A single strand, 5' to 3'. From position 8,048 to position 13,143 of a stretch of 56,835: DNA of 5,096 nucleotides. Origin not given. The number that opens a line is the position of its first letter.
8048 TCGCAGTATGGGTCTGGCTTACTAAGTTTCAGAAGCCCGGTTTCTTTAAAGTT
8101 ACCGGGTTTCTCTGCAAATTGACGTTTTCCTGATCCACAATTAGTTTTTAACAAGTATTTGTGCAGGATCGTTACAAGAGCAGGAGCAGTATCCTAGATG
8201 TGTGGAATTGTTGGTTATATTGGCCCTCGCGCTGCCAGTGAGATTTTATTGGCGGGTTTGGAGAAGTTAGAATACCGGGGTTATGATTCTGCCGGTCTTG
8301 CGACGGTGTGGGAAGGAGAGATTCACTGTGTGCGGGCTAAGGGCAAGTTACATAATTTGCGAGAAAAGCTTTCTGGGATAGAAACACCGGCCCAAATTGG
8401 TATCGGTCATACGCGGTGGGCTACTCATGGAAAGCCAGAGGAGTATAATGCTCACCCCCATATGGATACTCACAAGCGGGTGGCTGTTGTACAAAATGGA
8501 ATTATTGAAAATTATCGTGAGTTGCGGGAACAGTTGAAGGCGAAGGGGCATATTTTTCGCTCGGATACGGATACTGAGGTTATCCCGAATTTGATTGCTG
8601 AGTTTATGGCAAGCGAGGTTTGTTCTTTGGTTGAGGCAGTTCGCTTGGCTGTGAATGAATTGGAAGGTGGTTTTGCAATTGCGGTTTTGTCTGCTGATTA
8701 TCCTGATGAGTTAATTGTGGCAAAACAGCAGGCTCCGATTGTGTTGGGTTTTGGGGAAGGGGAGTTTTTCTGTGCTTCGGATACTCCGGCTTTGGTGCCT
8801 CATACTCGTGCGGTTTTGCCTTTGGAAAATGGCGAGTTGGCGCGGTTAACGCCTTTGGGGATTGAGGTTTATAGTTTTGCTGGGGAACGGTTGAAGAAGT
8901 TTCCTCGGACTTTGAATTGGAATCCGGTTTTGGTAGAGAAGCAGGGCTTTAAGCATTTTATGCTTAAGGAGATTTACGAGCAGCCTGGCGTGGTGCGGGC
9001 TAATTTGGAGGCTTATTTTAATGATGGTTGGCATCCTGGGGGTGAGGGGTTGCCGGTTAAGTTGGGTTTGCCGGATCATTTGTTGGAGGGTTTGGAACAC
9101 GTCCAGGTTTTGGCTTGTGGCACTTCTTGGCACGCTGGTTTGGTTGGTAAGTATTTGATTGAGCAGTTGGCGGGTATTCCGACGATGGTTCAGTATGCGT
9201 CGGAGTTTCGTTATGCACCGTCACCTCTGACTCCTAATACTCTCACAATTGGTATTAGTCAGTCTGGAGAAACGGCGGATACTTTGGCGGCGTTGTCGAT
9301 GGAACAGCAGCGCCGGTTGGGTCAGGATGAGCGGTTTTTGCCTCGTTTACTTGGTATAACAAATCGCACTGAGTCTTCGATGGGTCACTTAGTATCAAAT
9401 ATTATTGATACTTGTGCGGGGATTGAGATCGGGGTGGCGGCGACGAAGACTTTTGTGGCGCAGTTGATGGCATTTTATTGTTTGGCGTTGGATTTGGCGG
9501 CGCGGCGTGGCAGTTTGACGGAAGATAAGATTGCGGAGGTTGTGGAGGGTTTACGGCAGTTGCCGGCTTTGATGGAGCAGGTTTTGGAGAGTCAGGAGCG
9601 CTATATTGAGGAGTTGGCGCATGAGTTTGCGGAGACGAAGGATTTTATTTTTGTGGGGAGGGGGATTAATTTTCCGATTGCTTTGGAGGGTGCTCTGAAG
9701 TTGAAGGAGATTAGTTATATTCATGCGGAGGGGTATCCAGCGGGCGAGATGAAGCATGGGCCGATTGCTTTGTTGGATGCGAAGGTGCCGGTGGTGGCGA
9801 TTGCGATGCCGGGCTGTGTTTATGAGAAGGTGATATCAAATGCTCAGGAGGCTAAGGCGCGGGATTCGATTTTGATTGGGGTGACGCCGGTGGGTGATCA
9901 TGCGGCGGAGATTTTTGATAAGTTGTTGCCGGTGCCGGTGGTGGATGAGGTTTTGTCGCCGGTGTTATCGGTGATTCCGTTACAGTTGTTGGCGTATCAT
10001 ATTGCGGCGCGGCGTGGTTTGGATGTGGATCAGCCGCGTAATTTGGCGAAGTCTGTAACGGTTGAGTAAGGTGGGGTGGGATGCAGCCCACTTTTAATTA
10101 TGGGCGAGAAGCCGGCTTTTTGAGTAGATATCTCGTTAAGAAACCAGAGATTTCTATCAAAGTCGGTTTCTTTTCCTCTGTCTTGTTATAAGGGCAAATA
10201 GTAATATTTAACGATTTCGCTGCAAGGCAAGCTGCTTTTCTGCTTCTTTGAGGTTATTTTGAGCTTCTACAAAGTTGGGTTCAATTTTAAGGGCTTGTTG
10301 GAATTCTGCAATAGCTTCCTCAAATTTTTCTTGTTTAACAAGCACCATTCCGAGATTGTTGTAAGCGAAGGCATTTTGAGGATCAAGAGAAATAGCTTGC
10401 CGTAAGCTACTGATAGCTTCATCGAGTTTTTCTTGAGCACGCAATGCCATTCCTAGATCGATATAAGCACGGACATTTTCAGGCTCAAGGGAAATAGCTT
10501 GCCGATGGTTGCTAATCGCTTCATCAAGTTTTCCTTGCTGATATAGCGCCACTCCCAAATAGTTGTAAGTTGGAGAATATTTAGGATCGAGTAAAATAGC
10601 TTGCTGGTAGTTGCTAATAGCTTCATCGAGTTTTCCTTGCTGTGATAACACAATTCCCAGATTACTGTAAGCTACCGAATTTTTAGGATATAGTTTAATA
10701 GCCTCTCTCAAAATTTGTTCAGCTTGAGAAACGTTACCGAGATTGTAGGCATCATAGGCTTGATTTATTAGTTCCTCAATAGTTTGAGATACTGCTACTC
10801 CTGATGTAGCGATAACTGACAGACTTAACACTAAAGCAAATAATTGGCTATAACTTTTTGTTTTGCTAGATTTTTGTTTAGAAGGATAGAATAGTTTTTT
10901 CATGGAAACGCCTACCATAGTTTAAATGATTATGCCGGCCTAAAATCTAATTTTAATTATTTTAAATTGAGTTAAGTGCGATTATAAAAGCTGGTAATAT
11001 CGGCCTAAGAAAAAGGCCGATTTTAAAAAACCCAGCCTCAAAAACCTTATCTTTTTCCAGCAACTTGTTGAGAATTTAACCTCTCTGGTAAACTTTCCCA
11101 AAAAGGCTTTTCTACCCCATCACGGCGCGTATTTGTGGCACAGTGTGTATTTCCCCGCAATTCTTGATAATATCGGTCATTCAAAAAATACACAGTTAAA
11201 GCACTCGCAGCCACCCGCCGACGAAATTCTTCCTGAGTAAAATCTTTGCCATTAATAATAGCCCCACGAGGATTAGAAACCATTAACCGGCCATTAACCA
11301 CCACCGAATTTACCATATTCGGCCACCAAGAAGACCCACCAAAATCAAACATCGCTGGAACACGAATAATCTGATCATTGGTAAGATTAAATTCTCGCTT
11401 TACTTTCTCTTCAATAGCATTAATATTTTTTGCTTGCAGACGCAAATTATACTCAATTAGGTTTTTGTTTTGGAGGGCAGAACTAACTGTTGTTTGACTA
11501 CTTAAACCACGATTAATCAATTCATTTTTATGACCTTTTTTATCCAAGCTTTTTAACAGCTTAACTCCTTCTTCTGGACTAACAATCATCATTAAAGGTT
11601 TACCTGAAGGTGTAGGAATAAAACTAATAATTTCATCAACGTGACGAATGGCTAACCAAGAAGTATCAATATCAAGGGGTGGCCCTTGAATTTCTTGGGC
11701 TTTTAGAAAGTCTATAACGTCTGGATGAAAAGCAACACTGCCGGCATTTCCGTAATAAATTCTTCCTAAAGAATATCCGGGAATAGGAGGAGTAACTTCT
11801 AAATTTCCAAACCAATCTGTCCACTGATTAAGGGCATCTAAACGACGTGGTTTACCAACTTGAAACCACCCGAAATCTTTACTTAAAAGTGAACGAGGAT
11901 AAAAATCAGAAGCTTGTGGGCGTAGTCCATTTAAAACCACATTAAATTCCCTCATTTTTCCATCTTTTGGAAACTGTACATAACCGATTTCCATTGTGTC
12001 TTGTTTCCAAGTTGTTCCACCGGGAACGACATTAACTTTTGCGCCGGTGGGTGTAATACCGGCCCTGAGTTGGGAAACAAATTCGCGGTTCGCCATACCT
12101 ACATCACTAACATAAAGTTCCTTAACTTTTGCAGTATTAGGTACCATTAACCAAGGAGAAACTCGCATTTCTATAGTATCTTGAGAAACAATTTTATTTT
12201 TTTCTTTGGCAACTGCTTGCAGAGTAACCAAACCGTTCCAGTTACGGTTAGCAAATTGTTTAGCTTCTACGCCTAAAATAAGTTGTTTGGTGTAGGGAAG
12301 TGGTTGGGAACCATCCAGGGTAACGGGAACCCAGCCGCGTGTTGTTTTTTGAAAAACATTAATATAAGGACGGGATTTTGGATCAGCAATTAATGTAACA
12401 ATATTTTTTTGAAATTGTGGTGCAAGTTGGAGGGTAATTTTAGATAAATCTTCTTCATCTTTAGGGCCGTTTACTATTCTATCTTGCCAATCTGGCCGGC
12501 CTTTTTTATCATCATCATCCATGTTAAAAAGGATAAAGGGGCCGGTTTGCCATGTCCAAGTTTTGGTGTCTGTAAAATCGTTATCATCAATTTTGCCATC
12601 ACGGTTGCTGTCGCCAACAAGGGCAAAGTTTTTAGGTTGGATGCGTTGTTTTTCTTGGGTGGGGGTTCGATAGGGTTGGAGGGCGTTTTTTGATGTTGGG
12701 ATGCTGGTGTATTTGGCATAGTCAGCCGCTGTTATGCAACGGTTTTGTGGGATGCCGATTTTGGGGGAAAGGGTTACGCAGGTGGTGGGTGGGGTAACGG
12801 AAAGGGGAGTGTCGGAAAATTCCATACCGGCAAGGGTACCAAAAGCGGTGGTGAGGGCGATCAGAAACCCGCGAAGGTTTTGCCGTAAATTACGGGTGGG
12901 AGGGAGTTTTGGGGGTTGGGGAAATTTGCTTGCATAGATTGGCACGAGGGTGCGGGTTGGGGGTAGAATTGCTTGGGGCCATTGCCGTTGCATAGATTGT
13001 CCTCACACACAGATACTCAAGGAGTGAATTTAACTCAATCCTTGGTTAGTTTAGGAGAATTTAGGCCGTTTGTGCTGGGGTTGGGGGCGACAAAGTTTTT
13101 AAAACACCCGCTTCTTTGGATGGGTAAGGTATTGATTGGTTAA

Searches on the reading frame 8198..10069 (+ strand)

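Call 16: search_protein_families(library=pfam, proteins=[window:8198-10069:+], max_evalue=0.001)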
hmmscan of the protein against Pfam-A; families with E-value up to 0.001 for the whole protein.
window:8198-10069:+ (623 aa): 3 families
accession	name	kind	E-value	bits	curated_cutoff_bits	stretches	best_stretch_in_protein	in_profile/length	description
PF01380.27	SIS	-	1.2e-42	145.2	25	2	300-430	6-129/131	SIS domain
PF13522.11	GATase_6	-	1.1e-19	71.2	27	1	60-194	5-129/130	Glutamine amidotransferase domain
PF13537.11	GATase_7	-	1e-15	58.2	25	1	82-199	10-121/123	Glutamine amidotransferase domain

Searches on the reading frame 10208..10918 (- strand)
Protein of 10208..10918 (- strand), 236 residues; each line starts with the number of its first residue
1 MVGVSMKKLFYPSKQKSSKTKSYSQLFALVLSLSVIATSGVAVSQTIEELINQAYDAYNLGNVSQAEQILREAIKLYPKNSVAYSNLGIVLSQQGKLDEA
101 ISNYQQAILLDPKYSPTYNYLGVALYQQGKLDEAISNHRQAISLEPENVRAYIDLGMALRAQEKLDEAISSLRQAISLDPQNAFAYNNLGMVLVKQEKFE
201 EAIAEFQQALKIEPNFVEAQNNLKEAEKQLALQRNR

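Call 16: search_protein_families(library=pfam, proteins=[window:10208-10918:-], max_evalue=0.001)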
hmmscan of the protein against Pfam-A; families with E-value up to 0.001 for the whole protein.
window:10208-10918:- (236 aa): 38 families (the best 25 are shown)
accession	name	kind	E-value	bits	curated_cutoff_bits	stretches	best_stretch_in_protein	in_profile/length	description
PF00515.34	TPR_1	-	3e-42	141.2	27.8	4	183-216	1-34/34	Tetratricopeptide repeat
PF13414.12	TPR_11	-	1.6e-40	137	26.8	4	156-196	1-41/42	TPR repeat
PF07719.23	TPR_2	-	2.5e-40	133.7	27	5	183-215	1-33/34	Tetratricopeptide repeat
PF13432.12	TPR_16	-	3.6e-40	136.4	32.7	4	121-183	3-65/65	Tetratricopeptide repeat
PF13431.12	TPR_17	-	1.4e-33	112.7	24.4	4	71-101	3-33/34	Tetratricopeptide repeat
PF13181.12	TPR_8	-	3e-31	105.3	25.7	3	149-182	1-34/34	Tetratricopeptide repeat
PF14559.12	TPR_19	-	3.9e-29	101.2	25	4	125-186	1-61/68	Tetratricopeptide repeat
PF13424.12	TPR_12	-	4.3e-29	101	30.1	4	83-143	5-73/77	Tetratricopeptide repeat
PF13428.12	TPR_14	-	2.2e-23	80.8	23.5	1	150-190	2-42/44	Tetratricopeptide repeat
PF13374.12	TPR_10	-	2.3e-23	81.9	27.5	3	117-143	4-30/42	Tetratricopeptide repeat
PF13176.12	TPR_7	-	2.5e-19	68.1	27.9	0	83-112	1-32/36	Tetratricopeptide repeat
PF23914.1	TPR_CcmH_CycH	-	1e-15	58.3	42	2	120-212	55-150/158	Cytochrome c-type biogenesis protein H TPR domain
PF13174.12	TPR_6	-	1.2e-14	54.3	26.3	0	53-79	6-32/33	Tetratricopeptide repeat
PF24575.1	TPR_Slam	-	3.5e-13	50.3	35.2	0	156-206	54-104/104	Surface lipoprotein assembly modifier, N-terminal TPR repeats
PF13371.12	TPR_9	-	2e-11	44.2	35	1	160-215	6-61/73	Tetratricopeptide repeat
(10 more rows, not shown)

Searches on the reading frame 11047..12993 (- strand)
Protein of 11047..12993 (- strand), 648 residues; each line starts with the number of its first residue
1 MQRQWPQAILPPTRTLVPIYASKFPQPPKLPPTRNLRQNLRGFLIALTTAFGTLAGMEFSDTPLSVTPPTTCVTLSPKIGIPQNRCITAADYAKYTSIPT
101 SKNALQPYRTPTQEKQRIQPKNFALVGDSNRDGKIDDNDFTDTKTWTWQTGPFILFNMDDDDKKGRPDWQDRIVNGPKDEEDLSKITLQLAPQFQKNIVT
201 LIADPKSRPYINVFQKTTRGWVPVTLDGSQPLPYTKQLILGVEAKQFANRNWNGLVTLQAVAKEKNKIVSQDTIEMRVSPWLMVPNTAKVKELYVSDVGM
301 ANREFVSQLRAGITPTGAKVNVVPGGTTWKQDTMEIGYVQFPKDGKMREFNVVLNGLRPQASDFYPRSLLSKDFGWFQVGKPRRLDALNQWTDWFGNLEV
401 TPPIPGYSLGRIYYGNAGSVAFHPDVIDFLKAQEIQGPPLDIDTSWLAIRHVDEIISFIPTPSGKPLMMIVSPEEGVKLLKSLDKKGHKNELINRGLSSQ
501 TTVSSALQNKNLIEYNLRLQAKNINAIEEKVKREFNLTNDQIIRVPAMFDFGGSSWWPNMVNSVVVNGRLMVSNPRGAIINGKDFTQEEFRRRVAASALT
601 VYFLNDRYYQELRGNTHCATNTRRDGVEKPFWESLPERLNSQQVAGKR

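Call 16: search_protein_families(library=pfam, proteins=[window:11047-12993:-], max_evalue=0.001)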
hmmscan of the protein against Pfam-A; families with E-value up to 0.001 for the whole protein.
window:11047-12993:- (648 aa): 2 families
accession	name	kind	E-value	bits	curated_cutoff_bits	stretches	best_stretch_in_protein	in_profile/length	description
PF03068.20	PAD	-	2.3e-67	228.1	25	1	269-633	2-395/395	Protein-arginine deiminase (PAD)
PF08527.15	PAD_M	-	2.4e-07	31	24.8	1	125-259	5-154/159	Protein-arginine deiminase (PAD) middle domain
